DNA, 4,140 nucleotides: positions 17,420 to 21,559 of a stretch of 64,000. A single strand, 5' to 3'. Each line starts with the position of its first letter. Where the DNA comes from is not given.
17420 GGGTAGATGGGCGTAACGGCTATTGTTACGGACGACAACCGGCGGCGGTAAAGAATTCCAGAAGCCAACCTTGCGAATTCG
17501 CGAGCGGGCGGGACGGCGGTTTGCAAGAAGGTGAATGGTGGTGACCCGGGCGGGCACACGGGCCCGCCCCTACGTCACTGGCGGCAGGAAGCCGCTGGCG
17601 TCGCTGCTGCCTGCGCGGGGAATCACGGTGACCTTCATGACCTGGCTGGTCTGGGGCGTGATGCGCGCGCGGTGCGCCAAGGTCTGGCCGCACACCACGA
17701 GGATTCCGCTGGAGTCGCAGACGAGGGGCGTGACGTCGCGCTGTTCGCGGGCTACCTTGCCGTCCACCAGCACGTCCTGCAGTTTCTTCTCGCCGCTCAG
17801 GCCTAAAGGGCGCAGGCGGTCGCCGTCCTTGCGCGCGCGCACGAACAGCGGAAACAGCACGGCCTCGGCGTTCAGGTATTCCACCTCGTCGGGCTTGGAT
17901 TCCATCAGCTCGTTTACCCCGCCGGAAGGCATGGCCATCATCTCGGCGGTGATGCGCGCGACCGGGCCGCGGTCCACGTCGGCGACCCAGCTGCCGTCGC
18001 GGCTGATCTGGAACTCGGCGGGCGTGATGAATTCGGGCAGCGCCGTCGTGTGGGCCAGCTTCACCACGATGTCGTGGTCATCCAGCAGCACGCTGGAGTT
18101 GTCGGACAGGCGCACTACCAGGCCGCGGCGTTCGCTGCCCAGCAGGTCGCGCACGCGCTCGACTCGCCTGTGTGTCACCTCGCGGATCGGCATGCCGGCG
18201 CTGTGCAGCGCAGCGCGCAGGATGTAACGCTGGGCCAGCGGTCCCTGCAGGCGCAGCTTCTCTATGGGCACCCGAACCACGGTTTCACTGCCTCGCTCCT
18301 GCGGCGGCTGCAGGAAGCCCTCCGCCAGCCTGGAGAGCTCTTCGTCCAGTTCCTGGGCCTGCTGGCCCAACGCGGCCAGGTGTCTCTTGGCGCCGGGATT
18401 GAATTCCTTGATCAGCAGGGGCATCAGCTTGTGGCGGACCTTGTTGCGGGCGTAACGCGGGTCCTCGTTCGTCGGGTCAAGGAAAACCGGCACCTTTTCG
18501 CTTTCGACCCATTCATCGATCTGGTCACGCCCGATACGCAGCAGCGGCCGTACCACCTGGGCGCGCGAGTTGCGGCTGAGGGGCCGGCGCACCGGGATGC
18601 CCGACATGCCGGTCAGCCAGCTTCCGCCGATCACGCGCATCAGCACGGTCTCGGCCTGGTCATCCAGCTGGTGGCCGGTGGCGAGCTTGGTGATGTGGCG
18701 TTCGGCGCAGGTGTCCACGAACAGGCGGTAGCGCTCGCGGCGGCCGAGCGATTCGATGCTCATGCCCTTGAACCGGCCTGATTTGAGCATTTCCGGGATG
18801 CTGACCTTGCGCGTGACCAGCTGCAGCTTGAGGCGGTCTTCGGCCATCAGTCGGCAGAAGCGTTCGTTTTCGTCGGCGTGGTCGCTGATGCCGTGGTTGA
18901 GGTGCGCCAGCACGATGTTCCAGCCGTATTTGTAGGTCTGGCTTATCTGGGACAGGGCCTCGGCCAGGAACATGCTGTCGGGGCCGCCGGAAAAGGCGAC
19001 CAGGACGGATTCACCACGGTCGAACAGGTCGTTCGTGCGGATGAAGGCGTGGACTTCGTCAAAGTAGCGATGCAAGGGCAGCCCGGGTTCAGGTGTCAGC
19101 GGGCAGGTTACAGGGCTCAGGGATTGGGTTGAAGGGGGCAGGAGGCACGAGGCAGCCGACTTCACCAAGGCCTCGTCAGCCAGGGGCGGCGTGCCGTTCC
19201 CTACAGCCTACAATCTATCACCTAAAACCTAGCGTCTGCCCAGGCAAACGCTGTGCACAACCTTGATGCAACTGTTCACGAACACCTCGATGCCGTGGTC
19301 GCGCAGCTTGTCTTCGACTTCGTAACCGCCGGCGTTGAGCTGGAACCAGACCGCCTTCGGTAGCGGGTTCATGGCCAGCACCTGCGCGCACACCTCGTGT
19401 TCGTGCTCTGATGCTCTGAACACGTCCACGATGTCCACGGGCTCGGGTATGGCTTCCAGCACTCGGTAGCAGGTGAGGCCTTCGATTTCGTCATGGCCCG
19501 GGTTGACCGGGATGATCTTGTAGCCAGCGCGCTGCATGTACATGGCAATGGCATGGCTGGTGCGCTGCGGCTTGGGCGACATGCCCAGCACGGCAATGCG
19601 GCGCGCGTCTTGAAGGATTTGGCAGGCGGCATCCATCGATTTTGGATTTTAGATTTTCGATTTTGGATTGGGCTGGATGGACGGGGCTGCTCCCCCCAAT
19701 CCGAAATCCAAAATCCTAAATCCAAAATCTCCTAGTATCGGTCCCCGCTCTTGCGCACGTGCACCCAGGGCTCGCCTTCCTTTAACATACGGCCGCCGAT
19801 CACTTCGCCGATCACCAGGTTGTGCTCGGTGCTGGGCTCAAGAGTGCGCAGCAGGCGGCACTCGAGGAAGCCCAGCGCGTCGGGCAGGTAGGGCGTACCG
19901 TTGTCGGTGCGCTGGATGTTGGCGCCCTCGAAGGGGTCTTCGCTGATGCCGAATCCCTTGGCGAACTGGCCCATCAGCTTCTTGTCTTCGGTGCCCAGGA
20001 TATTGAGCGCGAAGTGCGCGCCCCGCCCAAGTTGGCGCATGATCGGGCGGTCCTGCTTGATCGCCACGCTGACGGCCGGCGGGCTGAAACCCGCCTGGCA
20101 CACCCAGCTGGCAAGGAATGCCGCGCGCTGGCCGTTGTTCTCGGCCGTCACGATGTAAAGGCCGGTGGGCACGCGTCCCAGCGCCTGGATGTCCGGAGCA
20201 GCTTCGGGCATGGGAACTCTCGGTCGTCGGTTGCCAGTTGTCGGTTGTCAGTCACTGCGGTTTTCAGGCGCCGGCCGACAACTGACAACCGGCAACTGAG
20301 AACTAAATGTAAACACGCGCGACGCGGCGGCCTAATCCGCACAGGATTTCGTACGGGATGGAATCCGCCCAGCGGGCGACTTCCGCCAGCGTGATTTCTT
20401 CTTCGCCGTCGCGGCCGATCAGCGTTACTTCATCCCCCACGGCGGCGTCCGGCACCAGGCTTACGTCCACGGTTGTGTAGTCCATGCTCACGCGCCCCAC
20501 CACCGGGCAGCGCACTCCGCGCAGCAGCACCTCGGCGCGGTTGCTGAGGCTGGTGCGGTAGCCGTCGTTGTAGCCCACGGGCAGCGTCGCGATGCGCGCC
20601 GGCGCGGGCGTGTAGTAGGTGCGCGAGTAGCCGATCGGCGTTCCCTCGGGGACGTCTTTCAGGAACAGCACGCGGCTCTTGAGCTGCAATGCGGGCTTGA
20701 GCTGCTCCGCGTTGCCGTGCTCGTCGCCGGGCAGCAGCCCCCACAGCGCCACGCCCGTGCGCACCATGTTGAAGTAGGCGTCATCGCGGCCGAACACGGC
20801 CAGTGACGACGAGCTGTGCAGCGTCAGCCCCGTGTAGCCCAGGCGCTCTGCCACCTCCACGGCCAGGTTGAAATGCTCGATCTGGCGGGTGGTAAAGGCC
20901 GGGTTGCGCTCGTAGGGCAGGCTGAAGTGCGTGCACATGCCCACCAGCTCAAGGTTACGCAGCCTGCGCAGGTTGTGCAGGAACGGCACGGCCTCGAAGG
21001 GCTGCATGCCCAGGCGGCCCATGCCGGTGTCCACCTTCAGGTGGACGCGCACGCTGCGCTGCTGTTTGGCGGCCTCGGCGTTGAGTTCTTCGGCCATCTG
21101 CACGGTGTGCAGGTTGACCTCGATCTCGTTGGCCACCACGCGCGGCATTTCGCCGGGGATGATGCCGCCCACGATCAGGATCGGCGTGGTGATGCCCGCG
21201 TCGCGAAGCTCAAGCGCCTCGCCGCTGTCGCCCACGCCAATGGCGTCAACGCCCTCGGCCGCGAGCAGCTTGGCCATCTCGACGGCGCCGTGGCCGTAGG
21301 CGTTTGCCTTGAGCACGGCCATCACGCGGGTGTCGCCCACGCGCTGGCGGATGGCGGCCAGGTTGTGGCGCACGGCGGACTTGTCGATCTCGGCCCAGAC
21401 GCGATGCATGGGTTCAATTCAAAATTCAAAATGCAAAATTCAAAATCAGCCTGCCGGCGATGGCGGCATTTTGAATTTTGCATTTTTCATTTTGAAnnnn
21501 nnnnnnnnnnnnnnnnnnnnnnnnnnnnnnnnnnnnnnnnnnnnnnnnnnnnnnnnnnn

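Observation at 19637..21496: Three consecutive gene spacers each filled by a different heptamer-array hairpin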

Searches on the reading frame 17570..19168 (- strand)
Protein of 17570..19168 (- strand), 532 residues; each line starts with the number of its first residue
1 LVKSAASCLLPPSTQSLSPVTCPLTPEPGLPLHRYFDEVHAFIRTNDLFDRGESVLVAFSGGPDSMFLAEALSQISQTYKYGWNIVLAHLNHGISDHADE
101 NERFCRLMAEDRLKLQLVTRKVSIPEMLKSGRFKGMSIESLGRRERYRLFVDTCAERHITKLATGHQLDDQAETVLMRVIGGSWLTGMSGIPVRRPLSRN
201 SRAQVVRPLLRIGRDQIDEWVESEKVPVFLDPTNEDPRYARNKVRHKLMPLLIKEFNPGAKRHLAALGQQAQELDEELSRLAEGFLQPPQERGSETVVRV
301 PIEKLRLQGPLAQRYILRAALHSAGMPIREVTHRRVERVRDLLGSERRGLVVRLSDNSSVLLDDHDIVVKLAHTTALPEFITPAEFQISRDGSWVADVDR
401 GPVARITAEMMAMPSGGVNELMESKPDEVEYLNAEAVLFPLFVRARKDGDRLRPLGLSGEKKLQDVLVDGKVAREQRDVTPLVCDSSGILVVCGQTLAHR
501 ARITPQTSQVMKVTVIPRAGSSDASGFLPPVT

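Call 50: search_protein_families(library=pfam, proteins=[window:17570-19168:-])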
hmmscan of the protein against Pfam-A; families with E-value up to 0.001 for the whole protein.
window:17570-19168:- (532 aa): 3 families
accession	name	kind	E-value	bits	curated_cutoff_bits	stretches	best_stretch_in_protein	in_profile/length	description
PF01171.26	ATP_bind_3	-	8.3e-44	149.9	27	1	55-247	2-182/182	PP-loop family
PF11734.13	TilS_C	-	1.1e-10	41.2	22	1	441-507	1-67/74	TilS substrate C-terminal domain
PF09179.16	TilS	-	0.00026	21.6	21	1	302-355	3-55/67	TilS substrate binding domain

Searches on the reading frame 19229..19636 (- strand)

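Call 50: search_protein_families(library=pfam, proteins=[window:19229-19636:-])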
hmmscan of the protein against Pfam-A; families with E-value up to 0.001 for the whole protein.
window:19229-19636:- (135 aa): 1 family
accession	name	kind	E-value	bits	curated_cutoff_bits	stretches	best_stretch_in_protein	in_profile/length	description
PF13380.12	CoA_binding_2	-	1.2e-33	116.4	22.8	1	12-128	1-115/116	CoA binding domain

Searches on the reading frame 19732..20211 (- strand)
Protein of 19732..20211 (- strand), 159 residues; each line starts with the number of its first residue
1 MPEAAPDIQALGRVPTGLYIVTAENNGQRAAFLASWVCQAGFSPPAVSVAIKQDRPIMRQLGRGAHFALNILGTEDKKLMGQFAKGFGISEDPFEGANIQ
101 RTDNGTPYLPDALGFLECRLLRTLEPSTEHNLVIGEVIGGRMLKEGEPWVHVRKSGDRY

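Call 29: find_encoding_contigs(protein=window:19732-20211:-, flank=3000, max_places=10)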
Protein window:19732-20211:- (159 aa): 4 contigs read that carry it; 3 places shown.
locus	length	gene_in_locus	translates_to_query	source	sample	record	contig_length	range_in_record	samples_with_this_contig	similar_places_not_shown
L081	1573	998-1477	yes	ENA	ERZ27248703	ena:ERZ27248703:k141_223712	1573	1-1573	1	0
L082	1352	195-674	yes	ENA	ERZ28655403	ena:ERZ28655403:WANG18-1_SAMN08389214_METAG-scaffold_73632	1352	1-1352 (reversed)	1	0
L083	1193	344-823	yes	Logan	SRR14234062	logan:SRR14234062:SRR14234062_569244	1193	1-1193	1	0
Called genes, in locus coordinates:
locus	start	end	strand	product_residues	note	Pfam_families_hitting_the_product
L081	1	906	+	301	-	?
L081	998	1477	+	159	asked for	PF01613:Flavin_Reduct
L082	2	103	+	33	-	?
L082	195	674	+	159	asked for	PF01613:Flavin_Reduct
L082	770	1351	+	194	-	?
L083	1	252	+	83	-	?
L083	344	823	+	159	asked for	PF01613:Flavin_Reduct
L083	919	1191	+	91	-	?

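Call 31: find_related_loci(query=window:19732-20211:-, collection=metagenome_contigs, flank=2500)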
Query window:19732-20211:- (159 aa) in metagenome_contigs; peptide patterns used: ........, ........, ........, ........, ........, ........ (x = any residue, [..] = any of these).
165 stretches matched a pattern; 14 encode a relative of the query (tblastn E <= 1e-3); 14 distinct loci.
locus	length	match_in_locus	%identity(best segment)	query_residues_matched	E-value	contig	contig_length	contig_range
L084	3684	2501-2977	97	1-159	1e-106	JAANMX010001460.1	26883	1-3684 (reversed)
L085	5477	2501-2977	73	1-159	8e-82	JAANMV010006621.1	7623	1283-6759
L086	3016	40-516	73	1-159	5e-82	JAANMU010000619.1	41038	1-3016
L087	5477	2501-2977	73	1-159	9e-82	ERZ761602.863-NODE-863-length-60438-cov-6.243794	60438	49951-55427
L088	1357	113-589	73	1-159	5e-87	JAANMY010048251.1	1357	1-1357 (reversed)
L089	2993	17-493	70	1-159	4e-81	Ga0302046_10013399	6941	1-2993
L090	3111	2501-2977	72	1-159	2e-80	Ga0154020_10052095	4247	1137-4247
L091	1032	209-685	71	1-159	1e-85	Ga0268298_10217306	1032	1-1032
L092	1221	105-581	70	1-159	3e-83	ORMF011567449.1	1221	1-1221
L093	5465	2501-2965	72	6-159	5e-77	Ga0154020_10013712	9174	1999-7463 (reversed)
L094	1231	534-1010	69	1-159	1e-80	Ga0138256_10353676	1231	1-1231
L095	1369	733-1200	42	4-159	6e-41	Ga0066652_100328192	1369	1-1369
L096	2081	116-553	31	11-149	2e-20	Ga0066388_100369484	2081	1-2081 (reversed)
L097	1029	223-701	45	1-159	7e-26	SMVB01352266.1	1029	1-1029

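Call 50: search_protein_families(library=pfam, proteins=[window:19732-20211:-])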
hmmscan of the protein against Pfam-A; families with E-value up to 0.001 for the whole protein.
window:19732-20211:- (159 aa): 1 family
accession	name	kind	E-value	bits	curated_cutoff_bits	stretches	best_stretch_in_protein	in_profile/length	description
PF01613.24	Flavin_Reduct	-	8.7e-31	107.5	27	1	11-153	1-146/153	Flavin reductase like domain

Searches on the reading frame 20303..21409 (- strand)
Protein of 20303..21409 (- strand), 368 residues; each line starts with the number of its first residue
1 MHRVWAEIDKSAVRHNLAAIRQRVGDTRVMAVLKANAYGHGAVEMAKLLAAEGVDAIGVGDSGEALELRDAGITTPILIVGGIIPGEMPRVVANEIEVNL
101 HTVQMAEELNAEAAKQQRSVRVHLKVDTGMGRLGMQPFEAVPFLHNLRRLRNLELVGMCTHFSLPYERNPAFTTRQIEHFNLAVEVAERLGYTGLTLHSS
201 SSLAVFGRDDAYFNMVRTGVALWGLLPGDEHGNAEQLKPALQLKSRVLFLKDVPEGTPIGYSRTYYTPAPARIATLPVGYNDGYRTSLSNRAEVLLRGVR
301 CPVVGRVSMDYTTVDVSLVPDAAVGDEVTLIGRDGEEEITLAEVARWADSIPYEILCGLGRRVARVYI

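Call 9: find_related_loci(query=window:20303-21409:-, collection=genome_contigs, flank=10000)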
Query window:20303-21409:- (368 aa) in genome_contigs; peptide patterns used: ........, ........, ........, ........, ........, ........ (x = any residue, [..] = any of these).
393 stretches matched a pattern; 335 encode a relative of the query (tblastn E <= 1e-3); the best 80 are kept; 80 distinct loci.
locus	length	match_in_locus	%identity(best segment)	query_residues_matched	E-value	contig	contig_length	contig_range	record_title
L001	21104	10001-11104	98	1-368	0e+0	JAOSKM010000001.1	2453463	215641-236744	MAG: Planctomycetota bacterium isolate FR_29 FR-Planctomycetota-1_s1, whole genome shotgun sequence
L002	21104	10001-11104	91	1-368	0e+0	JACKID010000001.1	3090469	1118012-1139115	MAG: Planctomycetota bacterium isolate HK-STAS-PLAN-35 HK-STAS-PLAN-35_1, whole genome shotgun sequence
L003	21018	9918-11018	90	1-367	0e+0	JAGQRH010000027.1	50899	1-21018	MAG: Planctomycetota bacterium isolate HKST-UBA87 NODE_27_length_50899_cov_5.442938, whole genome shotgun sequence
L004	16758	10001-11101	90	1-367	0e+0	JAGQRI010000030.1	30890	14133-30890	MAG: Planctomycetota bacterium isolate HKST-UBA88 2015-01-06_1_(paired)_contig_15393, whole genome shotgun sequence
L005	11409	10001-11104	88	1-368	0e+0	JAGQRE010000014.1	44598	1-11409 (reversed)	MAG: Planctomycetota bacterium isolate HKST-UBA84 NODE_14_length_44598_cov_9.296377, whole genome shotgun sequence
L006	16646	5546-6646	88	1-367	0e+0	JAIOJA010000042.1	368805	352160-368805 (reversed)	MAG: Planctomycetota bacterium isolate MAG_44 contig_107529, whole genome shotgun sequence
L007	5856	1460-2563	81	1-368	0e+0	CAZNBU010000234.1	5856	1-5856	MAG TPA_asm: uncultured Planctomycetaceae bacterium isolate binchicken_co350_24 genome assembly, contig: NODE_14302_leng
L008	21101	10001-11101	80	1-367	0e+0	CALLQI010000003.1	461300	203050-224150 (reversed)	MAG TPA_asm: uncultured bacterium isolate SRR6227243_bin.55_CONCOCT_v1.1_MAG genome assembly, contig: ERZ795105.28, whol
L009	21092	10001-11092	79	1-368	0e+0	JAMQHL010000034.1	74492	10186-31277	MAG: Planctomycetota bacterium isolate PLA1 L5_k97_179184, whole genome shotgun sequence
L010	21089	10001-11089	79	1-367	0e+0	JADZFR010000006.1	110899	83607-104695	MAG: Planctomycetota bacterium isolate SJ873 c_000000101934, whole genome shotgun sequence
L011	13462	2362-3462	79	1-367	0e+0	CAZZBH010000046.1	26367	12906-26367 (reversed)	MAG TPA_asm: uncultured Planctomycetaceae bacterium isolate SRP193661_co2_81 genome assembly, contig: NODE_1700_length_2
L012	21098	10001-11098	76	2-367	0e+0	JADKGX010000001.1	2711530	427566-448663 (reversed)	MAG: Planctomycetota bacterium isolate Ribe_18-Q3-R11-54_MAXAC.269 tig00000386-10-27093100, whole genome shotgun sequenc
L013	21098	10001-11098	77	2-367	0e+0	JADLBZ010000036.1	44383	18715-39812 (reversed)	MAG: Planctomycetota bacterium isolate SJ201 c_000000107170, whole genome shotgun sequence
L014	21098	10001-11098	77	2-367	0e+0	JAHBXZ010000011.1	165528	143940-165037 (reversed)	MAG: Planctomycetota bacterium isolate ACE_PLA32 PLA32_11, whole genome shotgun sequence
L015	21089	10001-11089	78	1-367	0e+0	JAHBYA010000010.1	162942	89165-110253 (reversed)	MAG: Planctomycetota bacterium isolate ACE_PLA33 PLA33_10, whole genome shotgun sequence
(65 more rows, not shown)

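Call 50: search_protein_families(library=pfam, proteins=[window:20303-21409:-])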
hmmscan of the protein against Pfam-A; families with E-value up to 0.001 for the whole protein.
window:20303-21409:- (368 aa): 2 families
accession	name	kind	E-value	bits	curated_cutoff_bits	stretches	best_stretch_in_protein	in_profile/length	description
PF01168.26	Ala_racemase_N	-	3.5e-63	213.7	24.1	1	8-227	1-220/220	Alanine racemase, N-terminal domain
PF00842.27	Ala_racemase_C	-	4.7e-47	159.2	25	1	240-367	1-127/127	Alanine racemase, C-terminal domain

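Call 75: search_protein_families(library=pfam, proteins=[L014:14968-16725:+])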
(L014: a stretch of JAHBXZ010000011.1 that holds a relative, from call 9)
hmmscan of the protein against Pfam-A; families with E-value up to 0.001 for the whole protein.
L014:14968-16725:+ (585 aa): 2 families
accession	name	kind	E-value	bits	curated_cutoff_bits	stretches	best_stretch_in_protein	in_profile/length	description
PF03129.25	HGTP_anticodon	-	2.5e-20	72.8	21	1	490-578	1-91/94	Anticodon binding domain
PF00587.30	tRNA-synt_2b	-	8.1e-08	33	29.3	1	142-275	5-126/179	tRNA synthetase class II core domain (G, H, P, S and T)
